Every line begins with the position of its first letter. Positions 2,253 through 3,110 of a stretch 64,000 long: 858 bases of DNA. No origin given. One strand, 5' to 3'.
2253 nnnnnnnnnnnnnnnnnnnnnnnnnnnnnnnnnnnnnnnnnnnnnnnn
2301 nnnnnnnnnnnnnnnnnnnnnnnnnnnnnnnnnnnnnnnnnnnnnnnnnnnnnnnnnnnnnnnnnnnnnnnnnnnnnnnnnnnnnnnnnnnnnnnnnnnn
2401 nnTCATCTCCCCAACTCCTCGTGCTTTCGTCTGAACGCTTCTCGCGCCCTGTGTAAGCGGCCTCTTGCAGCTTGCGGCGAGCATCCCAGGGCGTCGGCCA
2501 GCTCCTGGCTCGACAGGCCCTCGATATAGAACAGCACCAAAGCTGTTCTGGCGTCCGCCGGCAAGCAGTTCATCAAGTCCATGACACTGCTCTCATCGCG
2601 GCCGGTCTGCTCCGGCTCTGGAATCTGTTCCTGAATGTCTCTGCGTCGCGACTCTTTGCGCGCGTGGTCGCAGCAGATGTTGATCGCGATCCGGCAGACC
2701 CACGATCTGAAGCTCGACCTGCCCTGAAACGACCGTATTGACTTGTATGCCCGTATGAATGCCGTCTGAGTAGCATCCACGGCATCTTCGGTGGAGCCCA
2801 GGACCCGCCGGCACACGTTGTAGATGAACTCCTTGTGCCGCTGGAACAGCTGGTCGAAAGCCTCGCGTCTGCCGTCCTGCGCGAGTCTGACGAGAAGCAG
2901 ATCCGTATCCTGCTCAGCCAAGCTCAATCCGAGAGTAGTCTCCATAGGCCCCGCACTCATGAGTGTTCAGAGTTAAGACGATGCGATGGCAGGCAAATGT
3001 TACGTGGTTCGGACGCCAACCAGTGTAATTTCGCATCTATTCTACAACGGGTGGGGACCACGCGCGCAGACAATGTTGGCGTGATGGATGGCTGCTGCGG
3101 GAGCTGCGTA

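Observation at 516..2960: ECF sigma / anti-sigma / triple-STN-repeat periplasmic protein: a translationally coupled cell-surface-signalling-like operon without a TonB-dependent transducer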

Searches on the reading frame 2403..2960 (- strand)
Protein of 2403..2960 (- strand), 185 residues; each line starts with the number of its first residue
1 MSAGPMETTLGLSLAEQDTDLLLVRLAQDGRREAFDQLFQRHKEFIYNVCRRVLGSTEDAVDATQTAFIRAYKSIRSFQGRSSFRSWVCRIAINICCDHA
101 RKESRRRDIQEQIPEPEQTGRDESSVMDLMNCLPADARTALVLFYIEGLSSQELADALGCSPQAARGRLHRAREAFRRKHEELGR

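Call 3: search_protein_families(library=pfam, proteins=[window:2403-2960:-], max_evalue=1)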
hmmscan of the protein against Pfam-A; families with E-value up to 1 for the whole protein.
window:2403-2960:- (185 aa): 13 families
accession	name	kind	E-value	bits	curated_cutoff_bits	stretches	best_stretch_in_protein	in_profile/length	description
PF04542.20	Sigma70_r2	-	8.5e-20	70.8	24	1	38-106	1-71/71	Sigma-70 region 2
PF08281.18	Sigma70_r4_2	-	2.1e-14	53.3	25.7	1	126-175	4-53/54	Sigma-70, region 4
PF07638.17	Sigma70_ECF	-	5e-09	36.8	21.1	1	24-179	8-182/185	ECF sigma factor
PF04545.22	Sigma70_r4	-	1.7e-06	27.9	24.1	1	130-177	2-49/50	Sigma-70, region 4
PF13384.12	HTH_23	-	0.00077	19.6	24.6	1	138-172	7-41/50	Homeodomain-like domain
PF13518.12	HTH_28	-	0.0044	17.5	25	1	138-174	2-38/52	Helix-turn-helix domain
PF22233.2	PhyR_sigma-like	-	0.0055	16.9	27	1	133-169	4-40/50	Response regulator PhyR, sigma-like domain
PF13556.12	HTH_30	-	0.0062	16.7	27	1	143-177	7-41/59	PucR C-terminal helix-turn-helix domain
PF12840.13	HTH_20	-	0.015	15.7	27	1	147-169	17-39/51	Helix-turn-helix domain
PF13404.12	HTH_AsnC-type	-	0.02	15.2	27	1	150-171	19-40/42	AsnC-type helix-turn-helix domain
PF08279.18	HTH_11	-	0.026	14.9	25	1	149-173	16-40/55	HTH domain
PF06530.18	Phage_antitermQ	-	0.032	14.6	26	1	126-175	56-105/118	Phage antitermination protein Q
PF12645.13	HTH_16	-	0.063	13.8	22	1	24-56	4-36/65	Helix-turn-helix domain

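Call 6: search_protein_families(library=ncbifam, proteins=[window:2403-2960:-], max_evalue=0.1)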
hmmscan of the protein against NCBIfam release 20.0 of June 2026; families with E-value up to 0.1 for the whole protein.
window:2403-2960:- (185 aa): 106 families (the best 25 are shown)
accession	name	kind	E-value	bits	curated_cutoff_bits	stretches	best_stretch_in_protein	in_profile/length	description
NF008888.0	PRK11922.1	equivalog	2.2e-33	115.8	204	2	15-120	12-117/231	RNA polymerase sigma factor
NF004113.0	PRK05602.1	equivalog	1.1e-30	106.8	208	1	13-181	25-202/211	RNA polymerase sigma factor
TIGR02937.1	sigma70-ECF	superfamily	1.6e-30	105.9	42.9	1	33-178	1-163/165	sigma-70 family RNA polymerase sigma factor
NF007225.0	PRK09643.1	equivalog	3.9e-30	105.1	190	1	17-179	11-181/204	RNA polymerase sigma factor SigM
NF006089.0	PRK08241.1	subfamily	7.9e-30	104.1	240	2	26-119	15-107/343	RNA polymerase subunit sigma-70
NF007223.0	PRK09641.1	equivalog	1.6e-29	103.1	209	2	24-115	9-100/187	RNA polymerase sigma factor SigW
TIGR02939.1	RpoE_Sigma70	equivalog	5.9e-29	101.4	236.15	2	16-111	3-98/190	RNA polymerase sigma factor RpoE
TIGR02948.1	SigW_bacill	equivalog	5.1e-28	98.4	243.1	2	23-105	8-90/187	RNA polymerase sigma factor SigW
TIGR02983.1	SigE-fam_strep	subfamily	2.6e-25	89.2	141.55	1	30-182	3-160/162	SigE family RNA polymerase sigma factor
NF007216.0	PRK09638.1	equivalog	1.3e-24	87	194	1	20-181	5-175/180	RNA polymerase sigma factor SigY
TIGR02960.1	SigX5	hypoth_equivalog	6.2e-24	84.8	264.75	2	32-122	4-93/322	RNA polymerase sigma-70 factor, TIGR02960 family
TIGR02954.1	Sig70_famx3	hypoth_equivalog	2.6e-23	82.6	188.5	1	20-179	3-166/170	RNA polymerase sigma-70 factor, TIGR02954 family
NF009166.1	PRK12513.1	equivalog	3.2e-23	82.4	206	1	16-180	6-186/193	RNA polymerase sigma factor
NF058625.1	sigma_PG0214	equivalog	1.6e-22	80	130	1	33-180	4-161/170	GFO_1088 family ECF-type sigma factor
NF007229.0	PRK09647.1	equivalog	5.4e-22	78.2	265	1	33-179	44-201/220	RNA polymerase sigma factor SigE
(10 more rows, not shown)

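Call 69: search_protein_families(library=pfam, proteins=[L009:1428-2732:+, P0104, P0110, P0112], max_evalue=0.1)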
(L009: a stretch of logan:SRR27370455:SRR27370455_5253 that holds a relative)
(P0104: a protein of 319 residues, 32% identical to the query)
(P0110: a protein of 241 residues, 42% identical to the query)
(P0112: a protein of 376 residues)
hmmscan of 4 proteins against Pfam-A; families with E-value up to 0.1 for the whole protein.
L009:1428-2732:+ (434 aa): 2 families
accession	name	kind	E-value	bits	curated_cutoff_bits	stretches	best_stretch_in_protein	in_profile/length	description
PF07660.19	STN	-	5e-26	90.6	28.4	4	71-109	13-50/52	Secretin and TonB N terminus short domain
PF16344.10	FecR_C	-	0.00033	21.1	24.4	0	155-191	29-66/70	FecR, C-terminal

P0104 (319 aa): 1 family
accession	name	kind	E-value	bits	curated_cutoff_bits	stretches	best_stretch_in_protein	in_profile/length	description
PF08808.17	RES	-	0.018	15.5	23.2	1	188-279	65-144/157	RES domain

P0110 (241 aa): 2 families
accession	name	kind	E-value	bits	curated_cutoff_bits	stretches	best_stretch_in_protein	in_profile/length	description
PF11837.13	INV_N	-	0.0092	16.9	27.8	1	60-120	6-63/109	Beta-fructofuranosidase, N-terminal domain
PF13490.11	zf-HC2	-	0.014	16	22.2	1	3-36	1-34/35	Putative zinc-finger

P0112 (376 aa): 0 families

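Call 85: search_protein_families(library=padloc, proteins=[window:2403-2945:-], max_evalue=0.01)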
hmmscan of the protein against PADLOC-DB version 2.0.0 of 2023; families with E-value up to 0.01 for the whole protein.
window:2403-2945:- (180 aa): 0 families

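Call 96: search_solved_structures(query=window:2406-2945:-, max_evalue=1e-8)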
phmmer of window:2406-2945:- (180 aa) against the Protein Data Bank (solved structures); distinct sequences matched with E-value up to 1e-8: 16.
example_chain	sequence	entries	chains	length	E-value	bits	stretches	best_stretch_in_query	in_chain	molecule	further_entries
8z6g_B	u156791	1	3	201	9.7e-23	84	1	11-174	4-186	RNA polymerase sigma factor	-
6in7_B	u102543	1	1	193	1.1e-22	83.9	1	12-174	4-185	RNA polymerase sigma-H factor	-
6jbq_F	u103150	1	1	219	1.7e-21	80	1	7-177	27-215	ECF RNA polymerase sigma-E factor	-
1or7_A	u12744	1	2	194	2.1e-21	79.7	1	8-177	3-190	RNA polymerase sigma-E factor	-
5wuq_A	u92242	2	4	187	4.7e-21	78.5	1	20-134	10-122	ECF RNA polymerase sigma factor SigW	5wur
9m9d_F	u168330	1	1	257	2.1e-20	76.4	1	28-172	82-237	ECF RNA polymerase sigma factor SigE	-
9m9e_F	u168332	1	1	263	2.3e-20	76.3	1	28-172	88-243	ECF RNA polymerase sigma factor SigE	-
9m98_F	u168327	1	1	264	2.3e-20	76.3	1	28-172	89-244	ECF RNA polymerase sigma factor SigE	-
7qh5_A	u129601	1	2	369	5.8e-15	58.7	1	23-106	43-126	RNA polymerase sigma factor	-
2mao_A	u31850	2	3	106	1.6e-13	54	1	10-104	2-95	RNA polymerase sigma factor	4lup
2map_A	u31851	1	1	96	1.9e-13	53.8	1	10-103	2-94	RNA polymerase sigma factor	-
4cxf_A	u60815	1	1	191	8.1e-13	51.7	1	12-169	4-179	RNA POLYMERASE SIGMA FACTOR CNRH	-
5or5_A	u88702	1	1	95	2e-11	47.2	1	10-102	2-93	ECF RNA polymerase sigma-E factor,ECF RNA polymerase sigma factor SigW,ECF RNA polymerase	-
6dxo_A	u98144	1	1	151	5.3e-10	42.6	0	18-98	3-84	RNA polymerase ECF-subfamily sigma factor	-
6jcy_F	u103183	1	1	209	2.4e-09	40.4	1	41-172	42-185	ECF RNA polymerase sigma factor SigH,ECF RNA polymerase sigma factor SigE,ECF RNA polymera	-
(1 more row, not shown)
